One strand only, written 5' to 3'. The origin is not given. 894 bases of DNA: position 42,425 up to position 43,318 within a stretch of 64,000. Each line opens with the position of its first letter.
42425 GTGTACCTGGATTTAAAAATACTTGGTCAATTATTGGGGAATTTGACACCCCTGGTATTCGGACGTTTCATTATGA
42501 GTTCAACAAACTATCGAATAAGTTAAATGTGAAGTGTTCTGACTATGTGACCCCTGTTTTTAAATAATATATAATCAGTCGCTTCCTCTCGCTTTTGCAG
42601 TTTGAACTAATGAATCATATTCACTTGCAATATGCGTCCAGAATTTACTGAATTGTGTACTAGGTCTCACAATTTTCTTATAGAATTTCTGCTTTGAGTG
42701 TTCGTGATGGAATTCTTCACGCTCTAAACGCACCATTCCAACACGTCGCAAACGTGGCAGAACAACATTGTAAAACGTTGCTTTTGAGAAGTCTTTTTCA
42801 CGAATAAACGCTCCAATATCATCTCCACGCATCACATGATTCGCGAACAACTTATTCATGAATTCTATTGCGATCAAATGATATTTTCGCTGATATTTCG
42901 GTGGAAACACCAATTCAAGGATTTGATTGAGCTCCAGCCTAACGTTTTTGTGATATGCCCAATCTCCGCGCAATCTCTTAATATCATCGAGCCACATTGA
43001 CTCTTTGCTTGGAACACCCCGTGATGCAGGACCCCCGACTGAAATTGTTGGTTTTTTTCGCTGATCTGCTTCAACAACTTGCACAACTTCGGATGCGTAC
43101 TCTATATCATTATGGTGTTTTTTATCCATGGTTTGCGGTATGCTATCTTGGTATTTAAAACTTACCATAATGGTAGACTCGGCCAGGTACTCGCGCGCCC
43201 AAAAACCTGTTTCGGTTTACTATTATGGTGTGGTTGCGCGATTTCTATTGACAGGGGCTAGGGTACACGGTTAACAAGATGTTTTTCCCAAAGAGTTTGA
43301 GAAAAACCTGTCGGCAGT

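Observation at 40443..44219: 3.8-kb cassette bracketed by ~300-bp inverted arms, each an array of the octamer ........, with tRNA-Gly inside the left arm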

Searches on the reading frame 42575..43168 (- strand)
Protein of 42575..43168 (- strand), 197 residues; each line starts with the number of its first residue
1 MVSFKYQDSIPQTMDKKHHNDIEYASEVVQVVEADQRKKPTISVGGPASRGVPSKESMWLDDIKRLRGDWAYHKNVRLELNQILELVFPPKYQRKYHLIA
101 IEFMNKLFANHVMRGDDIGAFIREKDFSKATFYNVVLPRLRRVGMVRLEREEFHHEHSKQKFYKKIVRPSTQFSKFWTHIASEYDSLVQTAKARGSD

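Call 7: search_protein_families(library=pfam, proteins=[window:42575-43168:-], max_evalue=1)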
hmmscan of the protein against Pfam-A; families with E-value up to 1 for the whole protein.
window:42575-43168:- (197 aa): 2 families
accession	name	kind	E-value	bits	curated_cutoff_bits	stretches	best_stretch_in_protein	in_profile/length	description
PF00150.24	Cellulase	-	0.15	12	23.5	1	153-186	82-118/272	Cellulase (glycosyl hydrolase family 5)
PF10360.14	DUF2433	-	0.17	12.4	27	1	152-192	7-47/124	Protein of unknown function (DUF2433)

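Call 8: search_protein_families(library=phrogs, proteins=[window:42575-43168:-], max_evalue=1)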
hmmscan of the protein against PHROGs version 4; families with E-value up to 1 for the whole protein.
window:42575-43168:- (197 aa): 1 family
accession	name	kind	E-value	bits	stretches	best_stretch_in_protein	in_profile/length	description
phrog_19847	-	DNA, RNA and nucleotide metabolism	0.063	13.5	1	110-173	254-315/346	DNA primase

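Call 12: find_encoding_contigs(protein=window:42575-43168:-, flank=10000, max_places=10)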
Protein window:42575-43168:- (197 aa): 6 contigs read that carry it; 6 places shown.
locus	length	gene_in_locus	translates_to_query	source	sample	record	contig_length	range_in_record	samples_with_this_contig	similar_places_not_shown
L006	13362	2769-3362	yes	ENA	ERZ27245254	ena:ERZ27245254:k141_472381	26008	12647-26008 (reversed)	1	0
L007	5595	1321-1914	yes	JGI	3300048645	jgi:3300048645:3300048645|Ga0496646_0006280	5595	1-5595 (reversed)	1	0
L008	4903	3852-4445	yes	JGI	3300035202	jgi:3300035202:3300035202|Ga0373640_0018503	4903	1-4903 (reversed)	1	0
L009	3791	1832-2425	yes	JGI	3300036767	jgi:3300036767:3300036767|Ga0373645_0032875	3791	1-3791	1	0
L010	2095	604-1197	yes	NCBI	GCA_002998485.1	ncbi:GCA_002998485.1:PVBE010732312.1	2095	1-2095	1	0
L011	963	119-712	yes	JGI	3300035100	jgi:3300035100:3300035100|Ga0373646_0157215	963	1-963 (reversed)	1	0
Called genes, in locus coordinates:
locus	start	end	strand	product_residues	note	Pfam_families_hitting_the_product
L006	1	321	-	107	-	?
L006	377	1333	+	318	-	PF00515:TPR_1 (faint), PF07719:TPR_2 (faint), PF12895:ANAPC3 (faint), PF13181:TPR_8 (faint), PF13424:TPR_12 (faint), PF13428:TPR_14 (faint), PF13414:TPR_11 (weak), PF00226:DnaJ (weak), +2 more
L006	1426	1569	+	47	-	-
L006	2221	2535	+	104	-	PF13463:HTH_27 (weak), PF22665:WHD_DUF6293 (weak)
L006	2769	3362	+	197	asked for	-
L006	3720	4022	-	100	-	-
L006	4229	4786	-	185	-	-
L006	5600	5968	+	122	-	-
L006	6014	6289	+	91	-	-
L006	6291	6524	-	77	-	-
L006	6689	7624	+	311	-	-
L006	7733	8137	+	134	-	-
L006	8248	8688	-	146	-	PF05239:PRC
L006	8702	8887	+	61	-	PF26594:KH_NusA_2nd (weak)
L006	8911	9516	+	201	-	PF02163:Peptidase_M50 (faint)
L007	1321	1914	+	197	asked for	-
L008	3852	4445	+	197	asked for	-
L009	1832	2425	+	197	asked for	-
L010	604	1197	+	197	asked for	-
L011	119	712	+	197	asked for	-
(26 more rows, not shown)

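Call 15: find_homologous_proteins(query=window:42575-43168:-, max_evalue=0.001)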
Query window:42575-43168:- (197 aa): 25 proteins with E <= 0.001 among 80 candidates.
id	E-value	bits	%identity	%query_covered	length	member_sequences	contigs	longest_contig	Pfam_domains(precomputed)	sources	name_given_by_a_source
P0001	1.6e-128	444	100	100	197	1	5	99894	-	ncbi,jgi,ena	jgi:hypothetical protein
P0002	3.2e-103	361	87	93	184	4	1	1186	-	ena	-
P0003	9.2e-103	360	85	93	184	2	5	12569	-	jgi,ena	jgi:hypothetical protein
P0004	5.1e-99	348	82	93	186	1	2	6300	-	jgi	-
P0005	2.2e-94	333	78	93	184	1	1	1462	-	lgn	-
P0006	1.3e-92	327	83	89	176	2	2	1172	-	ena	-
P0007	6.0e-73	263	67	93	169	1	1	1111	-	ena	-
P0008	8.9e-68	246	59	99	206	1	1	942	-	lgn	-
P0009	2.9e-66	241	61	93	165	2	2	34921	-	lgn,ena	-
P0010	3.4e-64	234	57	93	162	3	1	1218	-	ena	-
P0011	2.3e-63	231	58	99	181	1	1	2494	-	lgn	-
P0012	2.9e-60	221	61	76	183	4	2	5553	-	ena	-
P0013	5.5e-60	220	68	75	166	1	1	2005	-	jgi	jgi:hypothetical protein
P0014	1.1e-58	216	63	76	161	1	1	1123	-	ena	-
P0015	4.0e-56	208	60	75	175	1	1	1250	-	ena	-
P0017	6.1e-54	201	58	77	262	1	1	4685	-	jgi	-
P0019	1.6e-50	190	55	75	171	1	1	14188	-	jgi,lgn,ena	-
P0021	3.0e-24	104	41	75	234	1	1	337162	-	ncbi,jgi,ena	ncbi:MAG: hypothetical protein WC492_01810 [Candidatus Micrarchaeia archaeon]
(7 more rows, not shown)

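Call 16: find_encoding_contigs(protein=P0003, flank=7000, max_places=3)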
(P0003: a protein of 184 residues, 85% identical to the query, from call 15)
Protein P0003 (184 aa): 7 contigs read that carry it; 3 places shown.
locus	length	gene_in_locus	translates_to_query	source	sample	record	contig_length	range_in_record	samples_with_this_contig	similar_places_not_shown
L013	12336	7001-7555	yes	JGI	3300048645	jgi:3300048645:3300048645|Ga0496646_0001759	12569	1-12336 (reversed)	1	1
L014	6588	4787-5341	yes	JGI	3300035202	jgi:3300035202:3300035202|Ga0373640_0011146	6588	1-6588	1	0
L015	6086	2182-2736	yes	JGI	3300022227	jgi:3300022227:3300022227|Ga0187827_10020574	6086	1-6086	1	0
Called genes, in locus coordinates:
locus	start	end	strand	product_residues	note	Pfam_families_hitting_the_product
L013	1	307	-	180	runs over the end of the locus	?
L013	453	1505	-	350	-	PF00266:Aminotran_5, PF00155:Aminotran_1_2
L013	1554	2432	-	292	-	PF01758:SBF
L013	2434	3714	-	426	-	PF02403:Seryl_tRNA_N, PF00587:tRNA-synt_2b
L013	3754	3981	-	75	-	-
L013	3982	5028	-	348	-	PF04389:Peptidase_M28 (faint), PF05343:Peptidase_M42, PF01546:Peptidase_M20 (weak)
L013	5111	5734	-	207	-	-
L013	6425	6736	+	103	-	PF25212:HVO_A0114 (weak)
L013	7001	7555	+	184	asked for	-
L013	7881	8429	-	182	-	-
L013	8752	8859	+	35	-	-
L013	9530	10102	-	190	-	-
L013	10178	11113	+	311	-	-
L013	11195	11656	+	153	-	-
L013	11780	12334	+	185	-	?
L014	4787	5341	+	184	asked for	-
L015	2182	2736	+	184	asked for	-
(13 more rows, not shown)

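Call 17: find_encoding_contigs(protein=P0009, flank=7000, max_places=2)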
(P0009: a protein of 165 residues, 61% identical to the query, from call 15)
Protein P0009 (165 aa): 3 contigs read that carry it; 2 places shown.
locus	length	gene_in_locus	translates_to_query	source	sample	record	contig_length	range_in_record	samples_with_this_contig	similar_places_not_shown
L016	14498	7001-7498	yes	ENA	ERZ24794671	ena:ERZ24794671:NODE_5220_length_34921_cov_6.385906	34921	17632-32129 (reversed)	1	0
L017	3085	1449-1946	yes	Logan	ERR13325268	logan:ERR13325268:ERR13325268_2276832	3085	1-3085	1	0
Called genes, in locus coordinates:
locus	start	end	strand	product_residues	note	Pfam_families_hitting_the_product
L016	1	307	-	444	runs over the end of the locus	PF00206:Lyase_1, PF08328:ASL_C (weak), PF10397:ADSL_C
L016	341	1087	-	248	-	PF00156:Pribosyltran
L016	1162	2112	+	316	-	PF00142:Fer4_NifH (weak), PF00448:SRP54 (faint), PF01656:CbiA, PF02374:ArsA_ATPase, PF10609:ParA (weak), PF13614:AAA_31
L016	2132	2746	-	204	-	PF02163:Peptidase_M50 (weak)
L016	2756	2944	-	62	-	-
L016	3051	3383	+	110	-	PF05239:PRC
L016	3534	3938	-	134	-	-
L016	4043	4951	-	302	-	-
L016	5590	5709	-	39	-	-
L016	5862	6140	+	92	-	-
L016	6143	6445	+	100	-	-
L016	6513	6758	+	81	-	-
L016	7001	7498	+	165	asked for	-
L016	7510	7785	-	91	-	-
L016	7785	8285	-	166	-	-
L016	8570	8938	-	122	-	-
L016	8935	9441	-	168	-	-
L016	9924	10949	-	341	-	PF01137:RTC, PF05189:RTC_insert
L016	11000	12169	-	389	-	PF07719:TPR_2 (faint), PF13428:TPR_14 (faint), PF23914:TPR_CcmH_CycH (weak), PF25062:ARM_TT21_N (faint), PF25063:ARM_TT21_C (faint), PF00515:TPR_1 (faint), PF12895:ANAPC3 (faint), PF00226:DnaJ, +8 more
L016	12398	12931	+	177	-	PF01975:SurE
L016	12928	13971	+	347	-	PF05343:Peptidase_M42, PF01546:Peptidase_M20 (weak)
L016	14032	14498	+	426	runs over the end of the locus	PF02403:Seryl_tRNA_N, PF00587:tRNA-synt_2b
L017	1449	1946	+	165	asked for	-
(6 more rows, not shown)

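Call 18: find_encoding_contigs(protein=P0019, flank=7000, max_places=2)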
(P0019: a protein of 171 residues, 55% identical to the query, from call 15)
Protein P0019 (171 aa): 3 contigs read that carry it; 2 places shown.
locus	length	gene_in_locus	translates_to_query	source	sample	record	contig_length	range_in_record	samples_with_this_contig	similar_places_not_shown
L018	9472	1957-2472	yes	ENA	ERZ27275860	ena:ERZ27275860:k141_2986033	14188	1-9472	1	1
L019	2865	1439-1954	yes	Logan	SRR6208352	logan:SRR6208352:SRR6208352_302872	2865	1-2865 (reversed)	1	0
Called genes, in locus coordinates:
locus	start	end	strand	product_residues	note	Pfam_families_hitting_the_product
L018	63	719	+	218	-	-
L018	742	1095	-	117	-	-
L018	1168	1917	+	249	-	-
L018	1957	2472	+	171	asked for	-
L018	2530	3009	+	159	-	-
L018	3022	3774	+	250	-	PF03372:Exo_endo_phos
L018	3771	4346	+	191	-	PF00300:His_Phos_1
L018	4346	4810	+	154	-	PF01864:CarS-like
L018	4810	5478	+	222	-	PF02811:PHP, PF13263:PHP_C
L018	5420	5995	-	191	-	PF01066:CDP-OH_P_transf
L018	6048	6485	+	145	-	-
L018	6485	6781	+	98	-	-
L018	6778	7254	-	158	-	PF04307:YdjM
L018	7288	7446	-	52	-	PF18930:DUF5679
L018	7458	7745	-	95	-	-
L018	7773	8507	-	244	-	PF00491:Arginase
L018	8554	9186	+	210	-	PF01728:FtsJ, PF13847:Methyltransf_31 (faint)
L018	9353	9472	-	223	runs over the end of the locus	PF01336:tRNA_anti-codon (weak)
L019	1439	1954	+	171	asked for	-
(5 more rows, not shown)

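Call 19: find_encoding_contigs(protein=P0021, flank=7000, max_places=2)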
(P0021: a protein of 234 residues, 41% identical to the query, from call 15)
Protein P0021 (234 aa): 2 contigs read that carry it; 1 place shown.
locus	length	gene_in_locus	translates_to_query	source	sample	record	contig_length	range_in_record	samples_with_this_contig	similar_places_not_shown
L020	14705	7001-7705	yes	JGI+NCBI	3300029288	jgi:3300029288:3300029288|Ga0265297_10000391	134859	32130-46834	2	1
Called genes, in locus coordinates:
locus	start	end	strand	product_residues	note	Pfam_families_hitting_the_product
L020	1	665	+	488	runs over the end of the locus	PF02386:TrkH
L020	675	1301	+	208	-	PF02254:TrkA_N, PF03435:Sacchrp_dh_NADP (weak)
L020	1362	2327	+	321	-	PF01699:Na_Ca_ex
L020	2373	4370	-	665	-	PF04675:DNA_ligase_A_N, PF01068:DNA_ligase_A_M, PF09414:RNA_ligase (weak), PF04679:DNA_ligase_A_C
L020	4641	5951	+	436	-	PF01336:tRNA_anti-codon, PF00152:tRNA-synt_2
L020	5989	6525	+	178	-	PF01467:CTP_transf_like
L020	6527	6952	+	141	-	PF02590:SPOUT_MTase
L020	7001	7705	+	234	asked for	-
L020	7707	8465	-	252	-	PF06745:ATPase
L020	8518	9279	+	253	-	PF06745:ATPase, PF24336:DUF7504 (weak)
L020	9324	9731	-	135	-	-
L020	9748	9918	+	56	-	-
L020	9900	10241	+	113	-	-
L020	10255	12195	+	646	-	PF01496:V_ATPase_I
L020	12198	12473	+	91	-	PF00137:ATP-synt_C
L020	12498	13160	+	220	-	PF01991:vATP-synt_E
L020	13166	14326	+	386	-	PF01992:vATP-synt_AC39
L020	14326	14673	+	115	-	PF01990:ATP-synt_F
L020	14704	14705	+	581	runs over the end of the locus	PF02874:ATP-synt_ab_N, PF16886:ATP-synt_ab_Xtn, PF00006:ATP-synt_ab, PF22919:ATP-synt_VA_C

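Call 32: predict_structure(alignment_id=A2)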
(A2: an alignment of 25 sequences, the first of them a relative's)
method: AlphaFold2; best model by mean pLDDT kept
length: 197 residues; sequences in the alignment: 25
mean_pLDDT: 72.1   pTM: 0.60
mean pLDDT of the five models: 72.1, 69.3, 67.0, 66.8, 65.9
residues with pLDDT >= 90: 62; 70-90: 59; 50-70: 20; < 50: 56
segments of 3 or more residues with pLDDT < 50: 1-54
pLDDT, mean of each block of 10 residues (from residue 1): 39 35 35 35 40 48 66 70 87 91 96 94 95 95 93 83 91 83 86 81
secondary structure, 60 per line:
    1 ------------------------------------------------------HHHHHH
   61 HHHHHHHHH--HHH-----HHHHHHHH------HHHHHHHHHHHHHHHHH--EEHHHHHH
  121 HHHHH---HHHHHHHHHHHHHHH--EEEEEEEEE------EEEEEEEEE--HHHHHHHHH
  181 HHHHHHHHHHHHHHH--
elements in order: H55-69 H80-87 H94-110 H115-125 H129-143 E146-154 E161-169 H172-195

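Call 36: fold_search(model_id=the predicted structure, library=pdb)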
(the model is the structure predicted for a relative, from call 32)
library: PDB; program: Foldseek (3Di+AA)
matches with E <= 10: 672; with E <= 0.001: 0
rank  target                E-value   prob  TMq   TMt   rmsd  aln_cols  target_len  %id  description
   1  7nvs_W                4.2e-03  1.00  0.36  0.37   6.7       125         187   10  RNA polymerase II core pre-initiation complex with closed promoter DNA in proximal position (released 2021-05-05)
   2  7o4l_W                5.1e-03  1.00  0.33  0.22   7.2       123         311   13  Yeast TFIIH in the expanded state within the pre-initiation complex (released 2021-06-16)
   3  5gpy_A                1.5e-02  1.00  0.35  0.39   6.4       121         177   10  Crystal structure of the human TFIIE complex (released 2016-11-02)
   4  6cmv_B                1.5e-02  0.98  0.32  0.50   6.4       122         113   17  Crystal structure of Archaeal Biofilm Regulator (AbfR2) from Sulfolobus acidocaldarius (released 2018-11-14)
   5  9mcd_B                5.7e-02  0.82  0.21  0.35  11.6       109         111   11  Crystal structure of homodimeric Alba from Oryza sativa (released 2026-04-08)
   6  7o4i_W                6.5e-02  0.93  0.34  0.23   7.2       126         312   13  Yeast RNA polymerase II transcription pre-initiation complex with initial transcription bubble (released 2021-06-16)
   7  7nvr_W                7.0e-02  0.96  0.34  0.33   7.2       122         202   11  Human Mediator with RNA Polymerase II Pre-initiation complex (released 2021-05-05)
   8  1f4k_A                7.4e-02  0.91  0.27  0.42  11.7       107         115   10  CRYSTAL STRUCTURE OF THE REPLICATION TERMINATOR PROTEIN/B-SITE DNA COMPLEX (released 2001-06-08)
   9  1j0r_A                1.0e-01  0.44  0.21  0.31  13.2       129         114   11  Crystal structure of the replication termination protein mutant C110S (released 2003-11-20)
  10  6gyl_W                1.7e-01  0.92  0.35  0.36   7.0       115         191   14  Structure of a yeast closed complex with distorted DNA (core CCdist) (released 2018-12-05)
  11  5oqj_W                1.7e-01  0.92  0.35  0.28   7.0       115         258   14  STRUCTURE OF YEAST TRANSCRIPTION PRE-INITIATION COMPLEX WITH TFIIH (released 2018-04-25)
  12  5oqm_W                1.7e-01  0.92  0.35  0.28   7.0       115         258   14  STRUCTURE OF YEAST TRANSCRIPTION PRE-INITIATION COMPLEX WITH TFIIH AND CORE MEDIATOR (released 2018-05-09)
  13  9bcx_I                1.8e-01  0.33  0.24  0.15  13.8       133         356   17  Cryo-EM structure of the S. cerevisiae ORC-Cdc6-Mcm2-7-DNA complex with a fully closed Mcm2-Mcm5 DNA entry gate (released 2025-01-01)
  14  1bm9_A                2.2e-01  0.63  0.28  0.41  11.7       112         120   13  REPLICATION TERMINATOR PROTEIN FROM BACILLUS SUBTILIS (released 1999-01-06)
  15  7zs9_W                2.3e-01  0.77  0.32  0.22   7.2       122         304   13  Yeast RNA polymerase II transcription pre-initiation complex with the +1 nucleosome (complex A) (released 2022-11-16)
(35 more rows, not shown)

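Call 49: find_encoding_contigs(protein=P0004, flank=7000, max_places=2)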
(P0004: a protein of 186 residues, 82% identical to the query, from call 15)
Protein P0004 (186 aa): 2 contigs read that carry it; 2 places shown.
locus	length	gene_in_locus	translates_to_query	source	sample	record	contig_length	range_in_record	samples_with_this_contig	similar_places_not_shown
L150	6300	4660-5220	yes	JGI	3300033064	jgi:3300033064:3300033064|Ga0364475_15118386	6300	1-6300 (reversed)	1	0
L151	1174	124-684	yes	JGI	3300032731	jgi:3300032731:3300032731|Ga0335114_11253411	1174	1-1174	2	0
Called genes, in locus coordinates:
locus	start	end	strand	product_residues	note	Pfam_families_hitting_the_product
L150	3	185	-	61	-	?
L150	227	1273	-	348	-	PF04389:Peptidase_M28 (faint), PF05343:Peptidase_M42, PF01546:Peptidase_M20 (weak)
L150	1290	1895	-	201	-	-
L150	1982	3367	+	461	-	-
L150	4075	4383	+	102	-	PF22665:WHD_DUF6293 (weak), PF13463:HTH_27 (weak), PF25212:HVO_A0114 (weak)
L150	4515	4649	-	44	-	-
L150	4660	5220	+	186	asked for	-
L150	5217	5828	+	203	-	-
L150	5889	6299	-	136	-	?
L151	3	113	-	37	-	?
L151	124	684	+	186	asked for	-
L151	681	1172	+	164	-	?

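Call 50: find_encoding_contigs(protein=P0012, flank=7000, max_places=2)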
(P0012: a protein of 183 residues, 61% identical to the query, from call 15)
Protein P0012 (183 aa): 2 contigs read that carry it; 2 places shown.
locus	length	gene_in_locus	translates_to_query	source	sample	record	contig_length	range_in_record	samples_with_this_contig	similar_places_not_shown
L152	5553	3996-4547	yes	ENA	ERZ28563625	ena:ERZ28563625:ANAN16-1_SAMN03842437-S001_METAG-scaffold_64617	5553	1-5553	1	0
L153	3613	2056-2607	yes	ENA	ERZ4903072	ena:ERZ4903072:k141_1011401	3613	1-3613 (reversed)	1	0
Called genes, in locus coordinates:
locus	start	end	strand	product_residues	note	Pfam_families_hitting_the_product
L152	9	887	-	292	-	PF00491:Arginase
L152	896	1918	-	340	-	PF01916:DS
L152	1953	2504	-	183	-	PF01862:PvlArgDC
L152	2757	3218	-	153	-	-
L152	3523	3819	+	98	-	-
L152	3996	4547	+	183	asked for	-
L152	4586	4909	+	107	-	-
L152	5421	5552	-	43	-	?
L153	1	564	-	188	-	?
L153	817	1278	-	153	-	-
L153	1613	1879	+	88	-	-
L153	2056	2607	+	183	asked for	-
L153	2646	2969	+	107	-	-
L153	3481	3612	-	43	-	?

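Call 51: find_encoding_contigs(protein=P0017, flank=7000, max_places=2)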
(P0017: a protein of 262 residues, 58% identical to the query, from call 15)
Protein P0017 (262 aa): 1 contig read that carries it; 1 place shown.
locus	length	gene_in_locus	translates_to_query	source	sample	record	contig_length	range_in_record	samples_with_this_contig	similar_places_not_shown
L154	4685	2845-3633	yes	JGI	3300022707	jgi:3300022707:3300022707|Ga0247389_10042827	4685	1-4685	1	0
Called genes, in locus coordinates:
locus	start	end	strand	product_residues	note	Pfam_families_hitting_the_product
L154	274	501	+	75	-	PF02697:VAPB_antitox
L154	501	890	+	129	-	PF01850:PIN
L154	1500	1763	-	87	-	-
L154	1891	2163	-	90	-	PF05016:ParE_toxin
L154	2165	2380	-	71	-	PF01402:RHH_1 (weak), PF23434:DUF7120 (weak)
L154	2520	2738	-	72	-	-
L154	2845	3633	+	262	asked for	-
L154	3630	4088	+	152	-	-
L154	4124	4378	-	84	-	-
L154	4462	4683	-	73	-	?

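Call 59: search_solved_structures(query=A2, max_evalue=10)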
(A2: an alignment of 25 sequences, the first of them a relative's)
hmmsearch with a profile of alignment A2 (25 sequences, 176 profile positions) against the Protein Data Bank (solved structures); distinct sequences matched with E-value up to 10: 3.
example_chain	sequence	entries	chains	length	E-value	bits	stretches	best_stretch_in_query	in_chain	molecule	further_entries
6abt_B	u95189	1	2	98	0.47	13.5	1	84-154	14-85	PadR family transcriptional regulator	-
6abq_B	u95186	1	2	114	0.71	12.9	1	84-154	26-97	PadR family transcriptional regulator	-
4m1a_A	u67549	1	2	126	1.2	12.2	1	32-84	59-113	Hypothetical protein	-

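Call 60: search_protein_families(library=ncbifam, proteins=[window:42575-43168:-], max_evalue=1)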
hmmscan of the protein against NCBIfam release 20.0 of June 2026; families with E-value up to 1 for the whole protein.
window:42575-43168:- (197 aa): 0 families
